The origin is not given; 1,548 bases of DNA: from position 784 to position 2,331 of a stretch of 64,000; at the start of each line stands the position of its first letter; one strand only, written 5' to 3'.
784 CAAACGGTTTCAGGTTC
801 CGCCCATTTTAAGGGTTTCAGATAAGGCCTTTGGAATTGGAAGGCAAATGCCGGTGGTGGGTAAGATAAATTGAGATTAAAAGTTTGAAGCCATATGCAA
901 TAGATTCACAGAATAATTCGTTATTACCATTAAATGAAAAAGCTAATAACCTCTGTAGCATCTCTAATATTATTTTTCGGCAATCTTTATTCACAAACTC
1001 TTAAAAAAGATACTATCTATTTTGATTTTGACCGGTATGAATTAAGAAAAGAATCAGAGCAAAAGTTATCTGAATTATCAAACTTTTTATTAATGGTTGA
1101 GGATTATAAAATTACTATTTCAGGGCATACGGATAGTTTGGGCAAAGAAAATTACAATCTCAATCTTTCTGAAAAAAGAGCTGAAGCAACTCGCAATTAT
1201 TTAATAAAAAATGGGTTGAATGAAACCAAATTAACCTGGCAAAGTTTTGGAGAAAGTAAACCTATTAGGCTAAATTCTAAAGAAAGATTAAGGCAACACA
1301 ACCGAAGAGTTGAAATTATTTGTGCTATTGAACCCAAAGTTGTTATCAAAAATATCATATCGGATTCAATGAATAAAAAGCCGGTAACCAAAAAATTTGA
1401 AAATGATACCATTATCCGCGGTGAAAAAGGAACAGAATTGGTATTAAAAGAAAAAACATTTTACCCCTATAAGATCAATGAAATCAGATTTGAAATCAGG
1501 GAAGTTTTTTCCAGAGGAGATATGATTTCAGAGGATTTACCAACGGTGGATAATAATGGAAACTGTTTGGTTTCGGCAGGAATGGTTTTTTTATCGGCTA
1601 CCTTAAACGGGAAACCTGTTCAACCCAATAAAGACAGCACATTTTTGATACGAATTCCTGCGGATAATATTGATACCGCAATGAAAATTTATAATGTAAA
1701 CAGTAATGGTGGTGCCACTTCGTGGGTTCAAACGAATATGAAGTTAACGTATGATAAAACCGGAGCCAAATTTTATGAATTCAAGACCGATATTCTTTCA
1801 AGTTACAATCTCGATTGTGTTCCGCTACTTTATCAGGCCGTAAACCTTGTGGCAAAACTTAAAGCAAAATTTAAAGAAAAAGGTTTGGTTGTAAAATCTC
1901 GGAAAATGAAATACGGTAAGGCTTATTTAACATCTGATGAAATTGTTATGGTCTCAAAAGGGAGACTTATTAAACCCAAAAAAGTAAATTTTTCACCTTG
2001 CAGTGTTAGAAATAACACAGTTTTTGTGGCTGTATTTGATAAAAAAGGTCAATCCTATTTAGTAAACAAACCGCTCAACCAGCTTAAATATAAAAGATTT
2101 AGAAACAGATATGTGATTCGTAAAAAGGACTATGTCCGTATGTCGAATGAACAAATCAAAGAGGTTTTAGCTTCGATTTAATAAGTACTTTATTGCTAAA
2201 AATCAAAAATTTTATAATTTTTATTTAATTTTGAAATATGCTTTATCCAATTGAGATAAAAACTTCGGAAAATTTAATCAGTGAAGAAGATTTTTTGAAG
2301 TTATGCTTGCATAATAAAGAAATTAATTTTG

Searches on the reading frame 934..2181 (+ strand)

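Call 65: search_protein_families(library=pfam, proteins=[window:934-2181:+], max_evalue=0.01)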
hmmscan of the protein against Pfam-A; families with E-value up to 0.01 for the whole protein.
window:934-2181:+ (415 aa): 1 family
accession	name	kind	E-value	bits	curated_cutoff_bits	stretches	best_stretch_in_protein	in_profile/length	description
PF00691.25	OmpA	-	6.6e-22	78.1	27.2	1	29-124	1-98/98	OmpA family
